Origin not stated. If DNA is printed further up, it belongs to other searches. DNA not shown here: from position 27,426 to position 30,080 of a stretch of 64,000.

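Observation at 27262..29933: Partner-switching module with a Cache/HAMP-PP2C-HATPase fusion and no adjacent sigma factor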

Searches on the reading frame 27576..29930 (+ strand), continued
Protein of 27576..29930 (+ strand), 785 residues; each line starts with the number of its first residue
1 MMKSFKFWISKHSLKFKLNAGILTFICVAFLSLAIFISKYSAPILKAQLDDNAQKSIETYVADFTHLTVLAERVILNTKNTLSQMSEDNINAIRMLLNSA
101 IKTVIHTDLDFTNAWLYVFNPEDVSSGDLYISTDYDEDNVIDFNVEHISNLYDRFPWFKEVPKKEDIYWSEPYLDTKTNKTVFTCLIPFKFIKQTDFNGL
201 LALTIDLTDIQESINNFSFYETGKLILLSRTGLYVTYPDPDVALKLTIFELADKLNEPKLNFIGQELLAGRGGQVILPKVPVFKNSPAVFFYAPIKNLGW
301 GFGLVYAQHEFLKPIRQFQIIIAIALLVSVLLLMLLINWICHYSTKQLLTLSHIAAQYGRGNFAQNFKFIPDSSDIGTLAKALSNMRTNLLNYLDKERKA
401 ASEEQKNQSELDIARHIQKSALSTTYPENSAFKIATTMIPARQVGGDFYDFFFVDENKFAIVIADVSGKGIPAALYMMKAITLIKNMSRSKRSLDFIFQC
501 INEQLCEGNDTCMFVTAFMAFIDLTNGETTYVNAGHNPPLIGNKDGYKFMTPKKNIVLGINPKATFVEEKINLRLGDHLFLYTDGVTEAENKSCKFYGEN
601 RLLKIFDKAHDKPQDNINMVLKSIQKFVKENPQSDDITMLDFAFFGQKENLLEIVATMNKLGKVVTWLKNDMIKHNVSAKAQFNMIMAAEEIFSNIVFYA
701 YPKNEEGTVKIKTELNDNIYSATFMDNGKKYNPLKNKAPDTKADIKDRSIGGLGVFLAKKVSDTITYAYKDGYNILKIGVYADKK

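Call 18: find_encoding_contigs(protein=P0024, flank=10000, max_places=2)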
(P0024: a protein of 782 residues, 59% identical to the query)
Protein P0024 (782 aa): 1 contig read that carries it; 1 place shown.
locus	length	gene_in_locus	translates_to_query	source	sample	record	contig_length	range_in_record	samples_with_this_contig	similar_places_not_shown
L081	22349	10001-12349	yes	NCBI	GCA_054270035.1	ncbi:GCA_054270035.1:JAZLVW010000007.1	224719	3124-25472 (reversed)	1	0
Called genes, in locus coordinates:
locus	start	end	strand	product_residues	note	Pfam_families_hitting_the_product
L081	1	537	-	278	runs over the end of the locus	PF00590:TP_methylase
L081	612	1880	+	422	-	PF04348:LppC, PF13433:Peripla_BP_5, PF13458:Peripla_BP_6, PF01094:ANF_receptor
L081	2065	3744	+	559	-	PF05496:RuvB_N (faint), PF13177:DNA_pol3_delta2, PF00004:AAA, PF07728:AAA_5 (faint), PF13401:AAA_22 (weak), PF22608:DNAX_ATPase_lid, PF12169:DNA_pol3_gamma3, PF12362:DUF3646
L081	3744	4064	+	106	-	PF02575:YbaB_DNA_bd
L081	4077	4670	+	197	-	PF21176:RecR_HhH (weak), PF02132:RecR_ZnF (weak), PF13662:Toprim_4, PF21175:RecR_C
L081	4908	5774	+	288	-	PF04085:MreC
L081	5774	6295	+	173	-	PF04093:MreD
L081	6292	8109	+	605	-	PF03717:PBP_dimer, PF00905:Transpeptidase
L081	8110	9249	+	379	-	PF01098:FTSW_RODA_SPOVE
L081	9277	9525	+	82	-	-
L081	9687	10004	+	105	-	PF01740:STAS, PF13466:STAS_2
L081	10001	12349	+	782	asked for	PF02743:dCache_1, PF22673:MCP-like_PDC_1, PF07228:SpoIIE, PF13581:HATPase_c_2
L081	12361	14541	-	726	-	PF01553:Acyltransferase, PF00501:AMP-binding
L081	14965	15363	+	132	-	-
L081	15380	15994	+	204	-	-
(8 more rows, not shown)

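Call 19: find_encoding_contigs(protein=P0097, flank=10000, max_places=2)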
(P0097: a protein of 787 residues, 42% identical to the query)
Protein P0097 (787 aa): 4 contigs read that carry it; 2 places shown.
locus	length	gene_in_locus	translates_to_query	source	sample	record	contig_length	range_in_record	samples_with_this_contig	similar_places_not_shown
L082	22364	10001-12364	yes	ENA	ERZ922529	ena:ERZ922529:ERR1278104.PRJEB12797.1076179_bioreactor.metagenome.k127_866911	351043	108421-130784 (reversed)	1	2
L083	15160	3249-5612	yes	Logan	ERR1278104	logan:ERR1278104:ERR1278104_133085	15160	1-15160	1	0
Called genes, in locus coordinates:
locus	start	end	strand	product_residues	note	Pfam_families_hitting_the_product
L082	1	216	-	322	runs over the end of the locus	PF05036:SPOR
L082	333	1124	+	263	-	PF03372:Exo_endo_phos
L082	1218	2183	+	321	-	PF01210:NAD_Gly3P_dh_N, PF07479:NAD_Gly3P_dh_C, PF20618:GPD_NAD_C_bact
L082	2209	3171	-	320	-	PF11335:DUF3137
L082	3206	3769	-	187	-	PF04011:LemA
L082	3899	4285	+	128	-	-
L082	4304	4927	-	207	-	PF00753:Lactamase_B, PF23023:Anti-Pycsar_Apyc1 (weak)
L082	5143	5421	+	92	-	-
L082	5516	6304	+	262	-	-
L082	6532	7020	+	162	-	PF01192:RNA_pol_Rpb6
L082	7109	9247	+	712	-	PF01966:HD, PF13328:HD_4, PF04607:RelA_SpoT, PF02824:TGS, PF19296:RelA_AH, PF28438:RelA_RIS, PF13291:ACT_4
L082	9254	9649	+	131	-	PF01648:ACPS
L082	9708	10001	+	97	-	PF01740:STAS, PF13466:STAS_2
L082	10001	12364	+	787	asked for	PF02743:dCache_1, PF22673:MCP-like_PDC_1, PF00672:HAMP (weak), PF07228:SpoIIE, PF13581:HATPase_c_2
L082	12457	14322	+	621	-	PF06480:FtsH_ext, PF00004:AAA, PF07728:AAA_5 (weak), PF17862:AAA_lid_3, PF01434:Peptidase_M41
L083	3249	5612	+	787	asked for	PF02743:dCache_1, PF22673:MCP-like_PDC_1, PF00672:HAMP (weak), PF07228:SpoIIE, PF13581:HATPase_c_2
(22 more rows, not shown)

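Call 22: find_encoding_contigs(protein=P0013, flank=10000, max_places=1)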
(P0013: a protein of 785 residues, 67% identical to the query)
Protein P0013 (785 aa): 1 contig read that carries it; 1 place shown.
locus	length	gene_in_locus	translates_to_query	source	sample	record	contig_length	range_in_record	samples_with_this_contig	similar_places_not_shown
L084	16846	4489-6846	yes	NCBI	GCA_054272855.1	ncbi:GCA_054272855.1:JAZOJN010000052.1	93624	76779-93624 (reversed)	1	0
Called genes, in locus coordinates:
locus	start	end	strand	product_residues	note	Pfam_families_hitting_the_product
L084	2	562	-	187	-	?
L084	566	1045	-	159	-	PF01257:2Fe-2S_thioredx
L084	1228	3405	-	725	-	PF01553:Acyltransferase, PF00501:AMP-binding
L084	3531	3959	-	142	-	-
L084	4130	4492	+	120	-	PF01740:STAS, PF13466:STAS_2 (weak)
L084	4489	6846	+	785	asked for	PF02743:dCache_1, PF22673:MCP-like_PDC_1, PF07228:SpoIIE, PF13581:HATPase_c_2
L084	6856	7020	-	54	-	-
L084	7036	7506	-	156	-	-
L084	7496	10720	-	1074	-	PF05359:DUF748 (weak), PF13116:YhdP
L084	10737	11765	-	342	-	PF03462:PCRF, PF00472:RF-1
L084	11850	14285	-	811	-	PF00912:Transgly, PF17092:PCB_OB, PF00905:Transpeptidase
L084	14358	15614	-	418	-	PF11741:AMIN, PF01520:Amidase_3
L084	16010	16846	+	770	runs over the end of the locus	PF00575:S1 (faint), PF10150:RNase_E_G, PF20833:RNase_E_G_Thio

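Call 23: find_encoding_contigs(protein=P0054, flank=10000, max_places=1)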
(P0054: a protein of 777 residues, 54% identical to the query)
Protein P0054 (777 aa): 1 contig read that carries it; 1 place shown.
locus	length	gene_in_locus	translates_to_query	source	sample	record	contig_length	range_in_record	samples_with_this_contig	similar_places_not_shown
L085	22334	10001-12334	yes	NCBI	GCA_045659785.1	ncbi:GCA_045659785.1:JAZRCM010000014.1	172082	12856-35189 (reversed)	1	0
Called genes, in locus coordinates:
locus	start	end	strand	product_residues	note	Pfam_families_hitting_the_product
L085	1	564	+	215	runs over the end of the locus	PF00406:ADK, PF13207:AAA_17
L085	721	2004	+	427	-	PF01996:F420_ligase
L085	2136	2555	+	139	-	-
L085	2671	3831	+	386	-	PF00817:IMS, PF11799:IMS_C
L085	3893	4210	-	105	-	-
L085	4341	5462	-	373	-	PF02350:Epimerase_2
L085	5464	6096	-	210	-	PF00293:NUDIX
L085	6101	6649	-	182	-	-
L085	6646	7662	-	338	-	PF04055:Radical_SAM (weak)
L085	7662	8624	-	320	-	-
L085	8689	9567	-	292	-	PF02811:PHP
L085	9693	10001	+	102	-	PF01740:STAS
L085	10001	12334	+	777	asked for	PF02743:dCache_1, PF22673:MCP-like_PDC_1, PF07228:SpoIIE, PF13581:HATPase_c_2, PF02518:HATPase_c (weak)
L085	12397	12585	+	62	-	-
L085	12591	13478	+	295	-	PF01145:Band_7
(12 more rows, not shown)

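Call 24: find_encoding_contigs(protein=P0080, flank=10000, max_places=1)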
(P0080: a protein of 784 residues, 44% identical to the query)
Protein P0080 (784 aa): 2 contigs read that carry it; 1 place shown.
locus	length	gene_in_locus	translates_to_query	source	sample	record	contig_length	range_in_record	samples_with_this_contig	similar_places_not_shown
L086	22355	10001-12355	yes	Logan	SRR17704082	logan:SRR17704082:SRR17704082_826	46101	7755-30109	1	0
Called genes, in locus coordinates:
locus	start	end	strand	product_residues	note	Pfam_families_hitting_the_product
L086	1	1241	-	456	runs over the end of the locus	PF01134:GIDA, PF01266:DAO (weak)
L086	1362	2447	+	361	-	-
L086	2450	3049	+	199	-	-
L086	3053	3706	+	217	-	PF00702:Hydrolase, PF13419:HAD_2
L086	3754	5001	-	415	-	-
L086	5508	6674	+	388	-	-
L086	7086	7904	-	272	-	PF00905:Transpeptidase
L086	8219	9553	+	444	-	PF01554:MatE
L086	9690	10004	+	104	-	PF01740:STAS, PF13466:STAS_2 (weak)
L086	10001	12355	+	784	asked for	PF02743:dCache_1, PF00672:HAMP, PF07228:SpoIIE, PF13581:HATPase_c_2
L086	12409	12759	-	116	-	-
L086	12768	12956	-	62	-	-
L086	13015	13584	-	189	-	PF00081:Sod_Fe_N, PF02777:Sod_Fe_C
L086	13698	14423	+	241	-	PF00072:Response_reg, PF00486:Trans_reg_C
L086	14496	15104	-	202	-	PF02622:DUF179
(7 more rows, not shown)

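Call 25: find_encoding_contigs(protein=P0114, flank=10000, max_places=1)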
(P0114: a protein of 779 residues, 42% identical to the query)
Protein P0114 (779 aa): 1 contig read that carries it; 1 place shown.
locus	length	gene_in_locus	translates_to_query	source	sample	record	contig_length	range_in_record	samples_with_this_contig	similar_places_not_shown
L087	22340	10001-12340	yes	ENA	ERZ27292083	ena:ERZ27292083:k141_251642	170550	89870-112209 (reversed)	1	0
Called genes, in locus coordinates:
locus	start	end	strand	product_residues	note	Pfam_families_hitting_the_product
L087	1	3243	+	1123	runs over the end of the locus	PF07690:MFS_1, PF01553:Acyltransferase, PF00501:AMP-binding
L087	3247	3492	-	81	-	-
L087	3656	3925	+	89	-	-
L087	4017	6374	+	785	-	PF02190:LON_substr_bdg, PF13541:ChlI (faint), PF08298:AAA_PrkA (weak), PF00004:AAA, PF07728:AAA_5, PF22667:Lon_lid, PF05362:Lon_C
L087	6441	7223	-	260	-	-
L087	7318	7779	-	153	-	PF03652:RuvX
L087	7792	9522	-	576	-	PF07719:TPR_2 (faint)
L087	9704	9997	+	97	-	PF01740:STAS, PF13466:STAS_2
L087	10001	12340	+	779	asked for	PF22673:MCP-like_PDC_1, PF02743:dCache_1 (weak), PF00672:HAMP (weak), PF07228:SpoIIE, PF13581:HATPase_c_2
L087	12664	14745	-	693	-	PF03979:Sigma70_r1_1, PF00140:Sigma70_r1_2, PF04546:Sigma70_ner, PF04542:Sigma70_r2, PF04539:Sigma70_r3, PF04545:Sigma70_r4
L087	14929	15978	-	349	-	PF01594:AI-2E_transport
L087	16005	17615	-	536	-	-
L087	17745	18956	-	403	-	-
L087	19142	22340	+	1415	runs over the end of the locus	PF05170:AsmA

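Call 37: search_protein_families(library=pfam, alignment_id=A3, max_evalue=0.001)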
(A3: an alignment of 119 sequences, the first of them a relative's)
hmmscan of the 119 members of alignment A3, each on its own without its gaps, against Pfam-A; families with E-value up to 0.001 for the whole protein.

A. member 1, L004:6542-7555:+ (338 aa): 1 family
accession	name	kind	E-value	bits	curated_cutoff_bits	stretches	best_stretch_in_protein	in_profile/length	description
PF00528.27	BPD_transp_1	-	4.9e-11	43.1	26.4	1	154-322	1-174/184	Binding-protein-dependent transport system inner membrane component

B. families by the number of members that match (of 119 scanned): 131 families (the first 25 are shown)
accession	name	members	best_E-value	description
PF01740.26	STAS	13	6.4e-26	STAS domain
PF13466.11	STAS_2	12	7.1e-14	STAS domain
PF13581.12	HATPase_c_2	11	1.7e-25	Histidine kinase-like ATPase domain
PF09084.16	NMT1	8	4.3e-40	NMT1/THI5 like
PF02518.31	HATPase_c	7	1.3e-25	Histidine kinase-, DNA gyrase B-, and HSP90-like ATPase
PF00497.25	SBP_bac_3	4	2.7e-106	Bacterial extracellular solute-binding proteins, family 3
PF00528.27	BPD_transp_1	4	7.1e-24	Binding-protein-dependent transport system inner membrane component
PF00892.27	EamA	3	1.8e-37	EamA-like transporter family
PF00072.30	Response_reg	3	1.9e-31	Response regulator receiver domain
PF00512.31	HisKA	3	1.9e-20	His Kinase A (phospho-acceptor) domain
PF00152.25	tRNA-synt_2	2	1.1e-109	tRNA synthetases class II (D, K and N)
PF00005.33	ABC_tran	2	1.8e-36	ABC transporter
PF10613.14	Lig_chan-Glu_bd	2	3e-24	Ligated ion channel L-glutamate- and glycine-binding site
PF01554.23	MatE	2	1.4e-23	MatE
PF13407.12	Peripla_BP_4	2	5.6e-16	Periplasmic binding protein domain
PF00672.30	HAMP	2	3.5e-10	HAMP domain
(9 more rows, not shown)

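Call 42: search_solved_structures(query=window:27576-29930:+, max_evalue=0.001)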
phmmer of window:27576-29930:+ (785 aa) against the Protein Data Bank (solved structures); distinct sequences matched with E-value up to 0.001: 14.
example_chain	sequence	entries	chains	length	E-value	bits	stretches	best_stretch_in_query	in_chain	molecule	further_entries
3eq2_A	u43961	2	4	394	5.7e-10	41.3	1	391-588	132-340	Probable two-component response regulator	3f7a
3es2_A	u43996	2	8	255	7.3e-10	40.9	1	408-588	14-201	Probable two-component response regulator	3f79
3ke6_A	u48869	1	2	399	3e-09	38.9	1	443-593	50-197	Protein Rv1364c/MT1410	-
6iop_A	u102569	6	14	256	2.3e-07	32.6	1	122-240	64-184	Methyl-accepting chemotaxis protein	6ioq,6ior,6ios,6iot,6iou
5mqh_A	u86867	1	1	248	1.1e-06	30.3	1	443-591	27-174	Serine phosphatase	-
3t91_A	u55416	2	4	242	6.4e-06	27.9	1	443-591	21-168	Stage II sporulation protein E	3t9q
5ucg_A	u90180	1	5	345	1.2e-05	27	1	443-591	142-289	Stage II sporulation protein E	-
5ltx_A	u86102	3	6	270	1.2e-05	26.9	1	155-293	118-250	Chemotaxis protein | Methyl-accepting chemotaxis protein PctA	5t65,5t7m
6k4e_A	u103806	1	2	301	1.2e-05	26.9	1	387-644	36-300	Putative serine phosphatase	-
9koo_A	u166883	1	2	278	1.3e-05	26.8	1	155-293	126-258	Methyl-accepting chemotaxis protein PctA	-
3li8_A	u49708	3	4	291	0.00018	23.1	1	182-317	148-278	Hypothetical sensory transduction histidine kinase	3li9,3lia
3c8c_A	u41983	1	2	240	0.00057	21.4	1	156-261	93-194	Methyl-accepting chemotaxis protein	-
6iov_A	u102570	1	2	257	0.00066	21.2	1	156-261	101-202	Methyl-accepting chemotaxis (MCP) signaling domain protein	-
5ave_A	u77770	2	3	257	0.00066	21.2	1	156-261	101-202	Methyl-accepting chemotaxis (MCP) signaling domain protein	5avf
